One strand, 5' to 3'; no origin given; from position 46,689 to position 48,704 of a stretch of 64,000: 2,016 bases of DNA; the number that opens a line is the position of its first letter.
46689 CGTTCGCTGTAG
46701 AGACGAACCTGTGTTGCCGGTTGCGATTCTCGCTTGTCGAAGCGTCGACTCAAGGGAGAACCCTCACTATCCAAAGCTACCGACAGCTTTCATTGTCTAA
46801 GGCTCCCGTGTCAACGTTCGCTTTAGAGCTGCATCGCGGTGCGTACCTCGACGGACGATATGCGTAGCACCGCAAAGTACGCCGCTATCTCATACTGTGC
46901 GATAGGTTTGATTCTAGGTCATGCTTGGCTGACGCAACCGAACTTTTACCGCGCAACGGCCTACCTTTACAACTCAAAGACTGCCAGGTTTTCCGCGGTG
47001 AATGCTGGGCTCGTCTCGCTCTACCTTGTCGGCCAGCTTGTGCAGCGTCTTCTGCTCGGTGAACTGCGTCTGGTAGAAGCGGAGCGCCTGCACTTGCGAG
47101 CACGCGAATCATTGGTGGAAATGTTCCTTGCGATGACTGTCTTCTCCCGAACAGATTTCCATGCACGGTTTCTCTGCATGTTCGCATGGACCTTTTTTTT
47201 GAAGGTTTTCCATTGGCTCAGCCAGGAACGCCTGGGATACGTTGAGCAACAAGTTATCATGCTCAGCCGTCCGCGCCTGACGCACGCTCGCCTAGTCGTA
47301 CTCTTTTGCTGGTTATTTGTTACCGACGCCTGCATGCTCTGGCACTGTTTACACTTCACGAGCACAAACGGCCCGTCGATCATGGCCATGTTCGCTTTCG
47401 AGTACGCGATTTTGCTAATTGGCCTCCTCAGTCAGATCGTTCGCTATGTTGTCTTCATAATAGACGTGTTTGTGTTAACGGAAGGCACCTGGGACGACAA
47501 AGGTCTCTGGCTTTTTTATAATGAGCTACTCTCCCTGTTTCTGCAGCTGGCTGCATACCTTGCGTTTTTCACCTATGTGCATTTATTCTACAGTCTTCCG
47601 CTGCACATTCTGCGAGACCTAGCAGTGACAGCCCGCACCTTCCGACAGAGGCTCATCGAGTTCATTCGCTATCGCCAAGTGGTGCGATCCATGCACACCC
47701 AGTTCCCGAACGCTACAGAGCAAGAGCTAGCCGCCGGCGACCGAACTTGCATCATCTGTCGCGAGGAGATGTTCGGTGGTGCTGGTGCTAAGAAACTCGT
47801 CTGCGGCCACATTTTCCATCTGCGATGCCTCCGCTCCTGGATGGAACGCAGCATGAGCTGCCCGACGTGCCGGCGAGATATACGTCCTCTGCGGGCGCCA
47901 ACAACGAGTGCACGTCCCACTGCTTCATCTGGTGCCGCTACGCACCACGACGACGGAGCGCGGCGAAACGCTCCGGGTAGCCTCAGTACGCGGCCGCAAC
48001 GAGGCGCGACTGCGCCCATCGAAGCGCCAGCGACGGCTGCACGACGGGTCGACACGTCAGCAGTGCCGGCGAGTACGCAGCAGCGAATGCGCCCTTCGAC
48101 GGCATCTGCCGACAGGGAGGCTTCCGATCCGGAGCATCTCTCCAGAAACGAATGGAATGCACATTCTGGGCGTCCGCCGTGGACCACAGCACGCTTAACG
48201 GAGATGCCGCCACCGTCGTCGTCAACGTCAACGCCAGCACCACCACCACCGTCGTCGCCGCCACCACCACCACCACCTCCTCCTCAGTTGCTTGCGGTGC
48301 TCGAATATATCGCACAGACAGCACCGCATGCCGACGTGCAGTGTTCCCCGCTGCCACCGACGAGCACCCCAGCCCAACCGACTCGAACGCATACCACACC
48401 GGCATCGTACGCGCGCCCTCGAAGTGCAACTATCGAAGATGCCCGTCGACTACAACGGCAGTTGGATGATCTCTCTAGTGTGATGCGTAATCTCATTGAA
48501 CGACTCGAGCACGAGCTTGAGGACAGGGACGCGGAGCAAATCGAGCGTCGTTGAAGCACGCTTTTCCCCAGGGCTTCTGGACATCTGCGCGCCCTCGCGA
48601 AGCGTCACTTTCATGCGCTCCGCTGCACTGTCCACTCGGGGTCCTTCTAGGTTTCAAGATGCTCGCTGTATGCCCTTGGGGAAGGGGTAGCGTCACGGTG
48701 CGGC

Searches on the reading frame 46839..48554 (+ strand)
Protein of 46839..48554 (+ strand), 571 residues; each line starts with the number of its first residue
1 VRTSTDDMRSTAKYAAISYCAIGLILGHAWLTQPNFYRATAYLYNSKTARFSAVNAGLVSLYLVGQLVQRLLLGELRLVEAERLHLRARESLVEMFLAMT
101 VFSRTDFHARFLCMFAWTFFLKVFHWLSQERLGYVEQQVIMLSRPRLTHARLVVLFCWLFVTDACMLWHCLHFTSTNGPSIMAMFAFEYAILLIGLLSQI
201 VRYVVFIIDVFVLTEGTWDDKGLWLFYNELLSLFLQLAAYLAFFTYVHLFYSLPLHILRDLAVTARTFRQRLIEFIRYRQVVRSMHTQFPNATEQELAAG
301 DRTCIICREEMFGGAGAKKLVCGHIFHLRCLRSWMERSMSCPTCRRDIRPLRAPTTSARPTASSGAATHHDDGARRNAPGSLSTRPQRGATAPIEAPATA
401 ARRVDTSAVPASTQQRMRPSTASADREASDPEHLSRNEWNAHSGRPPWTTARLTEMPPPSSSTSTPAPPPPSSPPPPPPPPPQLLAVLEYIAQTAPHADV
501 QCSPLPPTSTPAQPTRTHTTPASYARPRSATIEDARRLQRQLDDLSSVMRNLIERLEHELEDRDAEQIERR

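Call 9: search_protein_families(library=pfam, proteins=[window:46839-48554:+], max_evalue=0.01)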
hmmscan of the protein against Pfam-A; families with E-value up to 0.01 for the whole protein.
window:46839-48554:+ (571 aa): 10 families
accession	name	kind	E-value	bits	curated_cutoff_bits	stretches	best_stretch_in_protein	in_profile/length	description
PF25563.1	TPR_SYVN1_N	-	1.2e-74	251.6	31.4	1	12-283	3-267/268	E3 ubiquitin-protein ligase synoviolin-like, TPR repeats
PF13639.12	zf-RING_2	-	9.5e-12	45.4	27.3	1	303-345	2-44/44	Ring finger domain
PF12678.13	zf-rbx1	-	1.1e-06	29.2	31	1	304-345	14-55/55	RING-H2 zinc finger domain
PF13445.12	zf-RING_UBOX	-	5.5e-06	26.7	25.2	1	304-342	1-39/39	RING-type zinc-finger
PF13923.12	zf-C3HC4_2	-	1.7e-05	25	27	1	304-344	2-40/40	Zinc finger, C3HC4 type (RING finger)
PF00097.31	zf-C3HC4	-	5.5e-05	23.4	21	1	304-344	1-40/40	Zinc finger, C3HC4 type (RING finger)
PF17123.11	zf-RING_11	-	9.5e-05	22.4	27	1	304-331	2-29/29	RING-like zinc finger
PF14634.12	zf-RING_5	-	0.00064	20.1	27.9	1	304-346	2-43/43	zinc-RING finger domain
PF17120.11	zf-RING_16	-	0.0028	17.7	27.4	1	302-343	5-46/57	RING/Ubox like zinc-binding domain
PF23555.2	zf-RING_Vps41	-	0.0042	17.1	30.3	1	318-338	22-42/52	Vps41 C-terminal RING finger domain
